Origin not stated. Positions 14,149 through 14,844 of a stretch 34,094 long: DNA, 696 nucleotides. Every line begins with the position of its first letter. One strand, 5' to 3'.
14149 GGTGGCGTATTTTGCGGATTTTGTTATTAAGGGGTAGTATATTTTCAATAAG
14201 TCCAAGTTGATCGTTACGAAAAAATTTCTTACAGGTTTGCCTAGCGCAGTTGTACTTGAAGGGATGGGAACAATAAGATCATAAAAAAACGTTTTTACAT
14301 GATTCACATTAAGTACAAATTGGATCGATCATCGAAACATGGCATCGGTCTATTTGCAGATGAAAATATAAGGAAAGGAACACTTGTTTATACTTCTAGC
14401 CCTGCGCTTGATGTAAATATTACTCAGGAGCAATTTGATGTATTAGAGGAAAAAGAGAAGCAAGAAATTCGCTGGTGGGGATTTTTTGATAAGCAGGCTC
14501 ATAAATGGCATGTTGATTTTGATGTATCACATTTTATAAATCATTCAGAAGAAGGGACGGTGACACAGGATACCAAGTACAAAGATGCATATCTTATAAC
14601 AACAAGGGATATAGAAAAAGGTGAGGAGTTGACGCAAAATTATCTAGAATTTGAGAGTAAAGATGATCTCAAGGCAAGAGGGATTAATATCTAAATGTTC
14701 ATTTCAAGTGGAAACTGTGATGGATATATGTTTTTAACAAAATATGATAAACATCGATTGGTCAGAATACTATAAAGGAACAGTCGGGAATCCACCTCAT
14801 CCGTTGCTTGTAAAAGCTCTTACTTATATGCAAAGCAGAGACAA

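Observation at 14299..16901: Cyclodipeptide synthase bracketed by two SET-domain proteins and a SAM methyltransferase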

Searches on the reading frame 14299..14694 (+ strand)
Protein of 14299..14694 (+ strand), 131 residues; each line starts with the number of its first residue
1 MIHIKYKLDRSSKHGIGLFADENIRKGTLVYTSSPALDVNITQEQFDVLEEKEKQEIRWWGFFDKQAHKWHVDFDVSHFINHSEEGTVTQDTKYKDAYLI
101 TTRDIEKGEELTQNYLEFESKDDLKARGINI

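Call 3: search_protein_families(library=pfam, proteins=[window:14299-14694:+], max_evalue=0.01)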
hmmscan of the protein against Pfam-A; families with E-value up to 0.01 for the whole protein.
window:14299-14694:+ (131 aa): 1 family
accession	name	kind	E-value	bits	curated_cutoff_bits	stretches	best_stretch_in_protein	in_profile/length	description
PF00856.33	SET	-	2e-13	51.1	22.4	1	15-115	1-104/105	SET domain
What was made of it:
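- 14299..14694 (+): SET1: a minimal 131-aa SET-domain protein without post-SET, member of a very large stand-alone CPR family. PF00856, E 2e-13 (call 3).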

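Call 4: search_protein_families(library=ncbifam, proteins=[window:14299-14694:+], max_evalue=0.01)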
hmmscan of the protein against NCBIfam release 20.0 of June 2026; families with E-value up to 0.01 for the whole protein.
window:14299-14694:+ (131 aa): 1 family
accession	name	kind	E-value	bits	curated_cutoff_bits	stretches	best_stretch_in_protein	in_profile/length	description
NF043024.1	T4SS_AnkI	equivalog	0.0012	17.7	550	1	13-120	33-144/439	Dot/Icm T4SS effector AnkI/LegAS4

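Call 44: find_homologous_proteins(query=window:14299-14694:+, max_evalue=0.001)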
Query window:14299-14694:+ (131 aa): 607 proteins with E <= 0.001 among 607 candidates; the best 120 are listed.
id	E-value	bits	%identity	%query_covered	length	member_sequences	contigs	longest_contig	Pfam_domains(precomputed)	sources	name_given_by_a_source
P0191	2.6e-78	278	97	100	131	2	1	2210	PF00856.34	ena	-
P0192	9.9e-65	234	76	100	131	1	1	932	PF00856.34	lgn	-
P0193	6.5e-64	232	78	98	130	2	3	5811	PF00856.34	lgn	-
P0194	8.0e-64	231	78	100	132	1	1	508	PF00856.34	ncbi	-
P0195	4.3e-63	229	75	100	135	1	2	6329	PF00856.34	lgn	-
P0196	5.2e-63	229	75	100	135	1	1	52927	PF00856.34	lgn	-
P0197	6.5e-63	228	77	98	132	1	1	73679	PF00856.34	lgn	-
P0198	8.7e-63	228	75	100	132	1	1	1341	PF00856.34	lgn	-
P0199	3.3e-62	226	76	98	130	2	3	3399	PF00856.34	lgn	-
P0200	5.2e-62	225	77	98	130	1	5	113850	PF00856.34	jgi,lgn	jgi:SET domain-containing protein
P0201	6.7e-62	225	77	98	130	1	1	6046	PF00856.34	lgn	-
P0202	7.5e-62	225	78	98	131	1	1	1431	PF00856.34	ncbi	-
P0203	8.6e-62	225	75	99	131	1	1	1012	PF00856.34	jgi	jgi:uncharacterized protein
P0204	1.1e-61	224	76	100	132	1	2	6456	PF00856.34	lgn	-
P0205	1.2e-61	224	74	98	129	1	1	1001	PF00856.34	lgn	-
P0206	1.2e-61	224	74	98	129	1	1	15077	PF00856.34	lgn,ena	-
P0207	1.5e-61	224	74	98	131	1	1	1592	PF00856.34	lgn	-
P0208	1.8e-61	224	74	98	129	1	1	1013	PF00856.34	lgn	-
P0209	6.0e-61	222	77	98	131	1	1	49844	PF00856.34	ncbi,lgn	-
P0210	6.0e-61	222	73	100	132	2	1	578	PF00856.34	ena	-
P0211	7.8e-61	222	76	98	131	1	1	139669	PF00856.34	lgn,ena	-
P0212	8.2e-61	222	74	98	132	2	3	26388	PF00856.34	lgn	-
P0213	9.0e-61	221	73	100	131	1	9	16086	PF00856.34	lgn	-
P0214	9.4e-61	221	73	100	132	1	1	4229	PF00856.34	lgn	-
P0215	1.1e-60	221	75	99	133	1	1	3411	PF00856.34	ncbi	-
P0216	1.5e-60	221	76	98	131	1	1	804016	PF00856.34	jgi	jgi:uncharacterized protein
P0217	1.7e-60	221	74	98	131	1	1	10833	PF00856.34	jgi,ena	-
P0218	1.8e-60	220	73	99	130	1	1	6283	PF00856.34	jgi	-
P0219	1.9e-60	220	74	98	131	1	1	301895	PF00856.34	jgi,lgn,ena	-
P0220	2.1e-60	220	74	98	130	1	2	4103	PF00856.34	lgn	-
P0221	2.2e-60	220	77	98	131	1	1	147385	PF00856.34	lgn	-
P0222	3.1e-60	220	75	98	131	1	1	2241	PF00856.34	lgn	-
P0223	3.4e-60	220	72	99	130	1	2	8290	PF00856.34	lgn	-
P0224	3.5e-60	219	74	98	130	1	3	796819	PF00856.34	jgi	jgi:uncharacterized protein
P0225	3.8e-60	219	74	98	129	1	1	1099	PF00856.34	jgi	jgi:hypothetical protein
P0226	3.9e-60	219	74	98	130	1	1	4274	PF00856.34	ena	-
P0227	4.1e-60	219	73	98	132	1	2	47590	PF00856.34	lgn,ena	-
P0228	4.3e-60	219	76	98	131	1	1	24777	PF00856.34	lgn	-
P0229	5.7e-60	219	76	98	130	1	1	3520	PF00856.34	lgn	-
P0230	5.7e-60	219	75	98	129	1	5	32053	PF00856.34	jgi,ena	-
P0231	7.2e-60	218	72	98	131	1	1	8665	PF00856.34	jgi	jgi:SET domain-containing protein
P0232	9.7e-60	218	75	98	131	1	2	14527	PF00856.34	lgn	-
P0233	1.4e-59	218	74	98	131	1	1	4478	PF00856.34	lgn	-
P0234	1.4e-59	218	74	98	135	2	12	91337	PF00856.34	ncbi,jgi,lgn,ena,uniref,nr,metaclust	ncbi:hypothetical protein A2765_05645 [Candidatus Kaiserbacteria bacterium RIFCSPHIGHO2_01_FULL_56_2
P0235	1.5e-59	217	74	98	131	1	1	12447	PF00856.34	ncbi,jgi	ncbi:MAG: hypothetical protein RJB39_647 [Candidatus Parcubacteria bacterium]|jgi:SET domain-contain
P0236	1.8e-59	217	74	98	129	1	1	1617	PF00856.34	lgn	-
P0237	2.2e-59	217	74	98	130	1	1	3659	PF00856.34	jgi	jgi:SET domain-containing protein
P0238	2.4e-59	217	73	98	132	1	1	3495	PF00856.34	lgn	-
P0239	3.0e-59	216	72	98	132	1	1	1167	PF08666.18,PF00856.34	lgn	-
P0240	4.1e-59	216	73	98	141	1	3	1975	PF00856.34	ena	-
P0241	4.2e-59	216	71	100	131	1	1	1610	PF00856.34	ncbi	-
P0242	4.4e-59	216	72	98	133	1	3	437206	PF00856.34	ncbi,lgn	-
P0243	4.4e-59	216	72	99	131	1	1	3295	PF00856.34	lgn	-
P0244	4.5e-59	216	72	100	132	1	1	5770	PF00856.34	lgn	-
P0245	4.6e-59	216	73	98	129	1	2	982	PF00856.34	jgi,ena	jgi:SET domain-containing protein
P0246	5.5e-59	216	72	98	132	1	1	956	PF00856.34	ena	-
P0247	6.6e-59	215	71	98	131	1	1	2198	PF00856.34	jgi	jgi:uncharacterized protein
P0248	7.6e-59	215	73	100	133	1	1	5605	PF00856.34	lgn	-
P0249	7.7e-59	215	73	98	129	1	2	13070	PF00856.34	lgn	-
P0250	9.0e-59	215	71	98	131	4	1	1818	PF00856.34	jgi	jgi:uncharacterized protein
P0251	9.8e-59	215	73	98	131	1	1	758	PF00856.34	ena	-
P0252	9.8e-59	215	71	100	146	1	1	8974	PF00856.34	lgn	-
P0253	1.1e-58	215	72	98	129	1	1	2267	PF00856.34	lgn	-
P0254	1.5e-58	214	74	98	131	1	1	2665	PF00856.34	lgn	-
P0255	1.5e-58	214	72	98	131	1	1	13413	PF00856.34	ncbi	-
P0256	1.8e-58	214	72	99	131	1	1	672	PF00856.34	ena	-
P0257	1.9e-58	214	71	98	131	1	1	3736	PF00856.34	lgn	-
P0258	2.5e-58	213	73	98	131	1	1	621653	PF00856.34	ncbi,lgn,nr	ncbi:MAG: SET domain-containing protein [Candidatus Falkowbacteria bacterium]|nr:SET domain-containi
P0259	3.3e-58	213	71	98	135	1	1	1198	PF00856.34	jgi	jgi:SET domain-containing protein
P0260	3.4e-58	213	70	98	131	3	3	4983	PF00856.34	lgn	-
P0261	3.5e-58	213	72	99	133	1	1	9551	PF00856.34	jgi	-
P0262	3.6e-58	213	72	99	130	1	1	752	PF00856.34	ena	-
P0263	3.8e-58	213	71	98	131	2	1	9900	PF00856.34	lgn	-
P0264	4.3e-58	213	71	99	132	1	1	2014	PF00856.34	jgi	jgi:SET domain-containing protein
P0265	4.5e-58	213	72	100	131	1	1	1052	PF00856.34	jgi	jgi:uncharacterized protein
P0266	4.7e-58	213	73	98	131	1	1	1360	PF00856.34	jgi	jgi:SET domain-containing protein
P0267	5.5e-58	212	72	100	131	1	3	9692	PF00856.34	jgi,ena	-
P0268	5.5e-58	212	72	99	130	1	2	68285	PF00856.34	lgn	-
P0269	5.8e-58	212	69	98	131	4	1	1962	PF00856.34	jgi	jgi:SET domain-containing protein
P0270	6.5e-58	212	72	98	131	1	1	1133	PF00856.34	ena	-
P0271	6.7e-58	212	70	98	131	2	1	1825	PF00856.34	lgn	-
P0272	7.9e-58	212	72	98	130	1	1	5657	PF00856.34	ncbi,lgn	-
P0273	8.0e-58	212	71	98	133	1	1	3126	PF00856.34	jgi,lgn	jgi:hypothetical protein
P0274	8.2e-58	212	71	98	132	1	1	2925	PF00856.34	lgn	-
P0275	8.6e-58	212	72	98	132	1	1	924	PF00856.34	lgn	-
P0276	8.9e-58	212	70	100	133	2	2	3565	PF00856.34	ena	-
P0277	1.1e-57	211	70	98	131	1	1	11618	PF00856.34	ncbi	-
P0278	1.1e-57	211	71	98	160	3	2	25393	PF00856.34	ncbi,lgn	-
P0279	1.4e-57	211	70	98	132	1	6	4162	PF00856.34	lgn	-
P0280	1.5e-57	211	72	100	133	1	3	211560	PF00856.34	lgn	-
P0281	1.5e-57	211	70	98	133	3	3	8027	PF00856.34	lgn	-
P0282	1.5e-57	211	73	98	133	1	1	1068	PF00856.34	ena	-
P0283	1.8e-57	211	71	99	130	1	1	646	PF00856.34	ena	-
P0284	1.9e-57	211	71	100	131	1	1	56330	PF00856.34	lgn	-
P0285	2.0e-57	211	72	99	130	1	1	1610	PF00856.34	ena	-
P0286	2.4e-57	210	69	98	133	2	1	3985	PF00856.34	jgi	jgi:hypothetical protein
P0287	3.0e-57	210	68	100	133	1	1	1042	PF00856.34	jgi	jgi:SET domain-containing protein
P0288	3.2e-57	210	72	100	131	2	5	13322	PF00856.34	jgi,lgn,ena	-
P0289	3.3e-57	210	71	99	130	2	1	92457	PF00856.34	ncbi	-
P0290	3.4e-57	210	71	98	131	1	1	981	PF00856.34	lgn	-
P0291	3.9e-57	210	69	100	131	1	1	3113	PF00856.34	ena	-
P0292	4.0e-57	210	72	98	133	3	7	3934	PF00856.34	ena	-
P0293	4.1e-57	210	70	99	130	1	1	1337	PF00856.34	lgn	-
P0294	4.2e-57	210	70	98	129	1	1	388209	PF00856.34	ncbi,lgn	-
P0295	4.5e-57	209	71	98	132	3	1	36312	PF00856.34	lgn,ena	-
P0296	4.6e-57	209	70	100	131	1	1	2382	PF00856.34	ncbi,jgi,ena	-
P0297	5.8e-57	209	70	98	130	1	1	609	PF08666.18,PF00856.34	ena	-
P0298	6.3e-57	209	71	98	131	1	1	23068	PF00856.34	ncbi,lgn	-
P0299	6.5e-57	209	71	99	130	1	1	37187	PF08666.18,PF00856.34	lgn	-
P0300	6.8e-57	209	69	100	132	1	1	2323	PF00856.34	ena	-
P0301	7.0e-57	209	70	98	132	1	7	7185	PF00856.34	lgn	-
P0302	7.3e-57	209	71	98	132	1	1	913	PF00856.34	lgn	-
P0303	8.1e-57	209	70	98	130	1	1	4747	PF00856.34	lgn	-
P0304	8.4e-57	209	74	98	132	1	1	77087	PF00856.34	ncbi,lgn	-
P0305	8.5e-57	209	70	100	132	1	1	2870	PF00856.34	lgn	-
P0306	9.5e-57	208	70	98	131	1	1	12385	PF00856.34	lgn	-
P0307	1.1e-56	208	69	100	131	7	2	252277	PF00856.34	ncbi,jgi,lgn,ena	ncbi:MAG: SET domain-containing protein [Patescibacteria group bacterium]|jgi:SET domain-containing 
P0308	1.1e-56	208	70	99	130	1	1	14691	PF00856.34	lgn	-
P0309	1.1e-56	208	70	98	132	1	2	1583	PF00856.34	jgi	jgi:SET domain-containing protein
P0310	1.2e-56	208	71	100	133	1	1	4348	PF00856.34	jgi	jgi:uncharacterized protein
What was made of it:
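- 14299..14694 (+): At least 607 homologous clusters, 68-78% identical (call 44).
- Closest known: Prokaryotic and viral minimal SET lysine methyltransferases. Different: SET1 belongs to a CPR-specific family of at least 607 clusters with unknown substrate (call 44).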

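Call 45: find_encoding_contigs(protein=P0200, flank=4000, max_places=4)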
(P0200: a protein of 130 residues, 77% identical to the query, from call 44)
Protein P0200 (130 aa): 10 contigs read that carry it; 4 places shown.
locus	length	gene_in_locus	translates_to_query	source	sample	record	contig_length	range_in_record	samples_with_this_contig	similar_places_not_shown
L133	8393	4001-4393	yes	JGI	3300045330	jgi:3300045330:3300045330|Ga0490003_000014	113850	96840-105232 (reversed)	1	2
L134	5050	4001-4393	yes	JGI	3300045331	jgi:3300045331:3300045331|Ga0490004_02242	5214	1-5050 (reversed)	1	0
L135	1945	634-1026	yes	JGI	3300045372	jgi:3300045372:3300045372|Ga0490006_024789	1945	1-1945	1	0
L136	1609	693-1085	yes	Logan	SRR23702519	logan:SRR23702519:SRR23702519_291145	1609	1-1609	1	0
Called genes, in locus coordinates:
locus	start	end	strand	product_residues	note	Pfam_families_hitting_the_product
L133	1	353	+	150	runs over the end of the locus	-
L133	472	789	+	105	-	-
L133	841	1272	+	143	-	PF06983:3-dmu-9_3-mt, PF00903:Glyoxalase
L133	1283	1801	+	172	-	PF13238:AAA_18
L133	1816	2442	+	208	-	PF00702:Hydrolase, PF13419:HAD_2, PF13242:Hydrolase_like (weak)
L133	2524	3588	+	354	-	PF13458:Peripla_BP_6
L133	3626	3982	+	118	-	PF09966:DUF2200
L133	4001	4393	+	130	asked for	PF00856:SET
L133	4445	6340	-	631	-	PF00920:ILVD_EDD_N, PF24877:ILV_EDD_C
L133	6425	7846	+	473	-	PF18922:DUF5672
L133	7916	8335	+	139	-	PF08570:DUF1761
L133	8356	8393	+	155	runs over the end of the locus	PF06983:3-dmu-9_3-mt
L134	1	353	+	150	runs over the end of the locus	-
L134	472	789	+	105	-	-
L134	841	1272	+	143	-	PF06983:3-dmu-9_3-mt, PF00903:Glyoxalase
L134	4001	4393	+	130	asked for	PF00856:SET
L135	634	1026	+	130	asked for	PF00856:SET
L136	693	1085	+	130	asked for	PF00856:SET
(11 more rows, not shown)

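Call 46: find_encoding_contigs(protein=P0191, flank=4000, max_places=3)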
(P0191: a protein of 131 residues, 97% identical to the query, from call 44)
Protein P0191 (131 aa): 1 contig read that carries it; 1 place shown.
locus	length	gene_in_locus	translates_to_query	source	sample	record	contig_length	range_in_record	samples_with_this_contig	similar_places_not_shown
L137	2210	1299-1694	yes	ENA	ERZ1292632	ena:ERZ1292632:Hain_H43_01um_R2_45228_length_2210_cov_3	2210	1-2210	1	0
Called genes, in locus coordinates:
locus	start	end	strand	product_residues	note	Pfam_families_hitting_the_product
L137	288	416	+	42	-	-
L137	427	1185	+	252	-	PF21294:Polysacc_lyase_14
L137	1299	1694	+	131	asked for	PF00856:SET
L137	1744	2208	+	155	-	?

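Call 50: search_solved_structures(query=window:14299-14694:+, max_evalue=0.01, show_alignments=1)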
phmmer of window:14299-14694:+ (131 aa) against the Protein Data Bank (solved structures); distinct sequences matched with E-value up to 0.01: 1.
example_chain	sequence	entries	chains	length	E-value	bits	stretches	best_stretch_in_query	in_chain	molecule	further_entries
4z4p_A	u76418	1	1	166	0.00048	23.3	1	8-123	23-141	Histone-lysine N-methyltransferase 2D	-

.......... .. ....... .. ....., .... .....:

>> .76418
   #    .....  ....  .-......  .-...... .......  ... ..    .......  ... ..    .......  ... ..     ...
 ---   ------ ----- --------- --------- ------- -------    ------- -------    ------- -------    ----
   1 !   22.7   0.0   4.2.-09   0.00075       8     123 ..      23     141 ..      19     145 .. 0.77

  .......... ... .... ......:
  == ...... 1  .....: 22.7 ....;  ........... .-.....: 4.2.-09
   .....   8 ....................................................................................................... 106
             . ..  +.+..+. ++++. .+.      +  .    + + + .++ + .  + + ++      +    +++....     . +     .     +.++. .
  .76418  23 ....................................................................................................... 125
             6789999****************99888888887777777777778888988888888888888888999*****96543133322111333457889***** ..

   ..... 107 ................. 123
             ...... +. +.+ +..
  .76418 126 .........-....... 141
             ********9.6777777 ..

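Call 71: predict_structure(alignment_id=A3)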
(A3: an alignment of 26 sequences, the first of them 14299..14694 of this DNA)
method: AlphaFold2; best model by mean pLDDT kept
length: 131 residues; sequences in the alignment: 26
mean_pLDDT: 66.0   pTM: 0.51
mean pLDDT of the five models: 66.0, 64.0, 52.8, 51.4, 50.3
residues with pLDDT >= 90: 1; 70-90: 55; 50-70: 52; < 50: 23
segments of 3 or more residues with pLDDT < 50: 34-38, 74-78, 80-90
pLDDT, mean of each block of 10 residues (from residue 1): 63 71 82 51 78 64 71 49 45 59 85 69 71 62
secondary structure, 60 per line:
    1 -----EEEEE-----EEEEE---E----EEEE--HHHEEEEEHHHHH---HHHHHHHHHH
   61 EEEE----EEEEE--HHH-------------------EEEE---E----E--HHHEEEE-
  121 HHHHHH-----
elements in order: E6-10 E16-20 E29-32 E38-42 H43-47 H51-60 E61-64 E69-73 E98-101 E116-119 H121-126
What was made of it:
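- Tried and rejected: The alignment was too shallow and pLDDT was 66 (call 71).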

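Call 76: fold_search(model_id=the predicted structure, library=pdb)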
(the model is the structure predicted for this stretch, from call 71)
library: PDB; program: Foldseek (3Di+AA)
matches with E <= 10: 471; with E <= 0.001: 28
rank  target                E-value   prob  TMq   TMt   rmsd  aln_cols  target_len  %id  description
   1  5h6z_B                6.5e-05  1.00  0.45  0.48   8.7       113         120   18  Crystal structure of Set7, a novel histone methyltransferase in Schizossacharomyces pombe (released 2017-11-22)
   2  5h6z_A                1.9e-04  1.00  0.43  0.46   9.2       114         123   18  Crystal structure of Set7, a novel histone methyltransferase in Schizossacharomyces pombe (released 2017-11-22)
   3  9klb_A                3.4e-04  1.00  0.41  0.22  10.1       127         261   24  G9a in complex with RK-133232 (compound 16g) (released 2025-05-21)
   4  2w5z_A                3.6e-04  1.00  0.40  0.30   9.0       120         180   29  Ternary Complex of the Mixed Lineage Leukaemia (MLL1) SET Domain with the cofactor product S-Adenosylhomocysteine and  (released 2009-02-10)
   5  9klc_B                3.8e-04  1.00  0.41  0.21  13.7       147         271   23  G9a in complex with the S-isomer of RK-131902 (racemic compound rac-10a) (released 2025-05-21)
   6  6u9m_A                4.1e-04  1.00  0.40  0.36   9.2       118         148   26  MLL1 SET N3861I/Q3867L bound to inhibitor 16 (TC-5109) (released 2020-07-01)
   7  5v9i_C                4.9e-04  1.00  0.42  0.22   9.7       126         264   23  Crystal structure of catalytic domain of G9a with MS0105 (released 2018-03-21)
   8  9klb_B                5.2e-04  1.00  0.41  0.22   9.4       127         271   24  G9a in complex with RK-133232 (compound 16g) (released 2025-05-21)
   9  5tuy_B                5.2e-04  1.00  0.41  0.22   9.6       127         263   24  Structure of human G9a SET-domain (EHMT2) in complex with inhibitor MS0124 (released 2017-02-22)
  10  2w5y                  5.2e-04  1.00  0.40  0.32   9.0       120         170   29  Binary Complex of the Mixed Lineage Leukaemia (MLL1) SET Domain with the cofactor product S-Adenosylhomocysteine. (released 2009-02-10)
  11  7w67_C                5.2e-04  1.00  0.40  0.34  12.5       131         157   25  The crystal structure of MLL1 (N3861I/Q3867L/C3882SS)-RBBP5-ASH2L in complex with H3K4me0 peptide (released 2022-09-07)
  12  7xua_B                5.8e-04  1.00  0.41  0.21  10.0       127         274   24  Structure of G9a in complex with compound 10a (released 2023-03-29)
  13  7xub_A                5.8e-04  1.00  0.41  0.21  10.3       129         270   23  Structure of G9a in complex with compound 10d (released 2023-03-29)
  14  7dcf_B                6.2e-04  1.00  0.42  0.23  13.0       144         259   23  Crystal structure of EHMT2 SET domain in complex with compound 10 (released 2021-02-10)
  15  3kma_A                6.6e-04  1.00  0.42  0.51   8.8       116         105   22  Crystal Structure of vSET under Condition A (released 2010-11-10)
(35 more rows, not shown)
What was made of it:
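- On SET-domain methyltransferase (PF00856), SET1: All significant Foldseek hits are SET domains, but TM is 0.40-0.51 (calls 71, 76).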
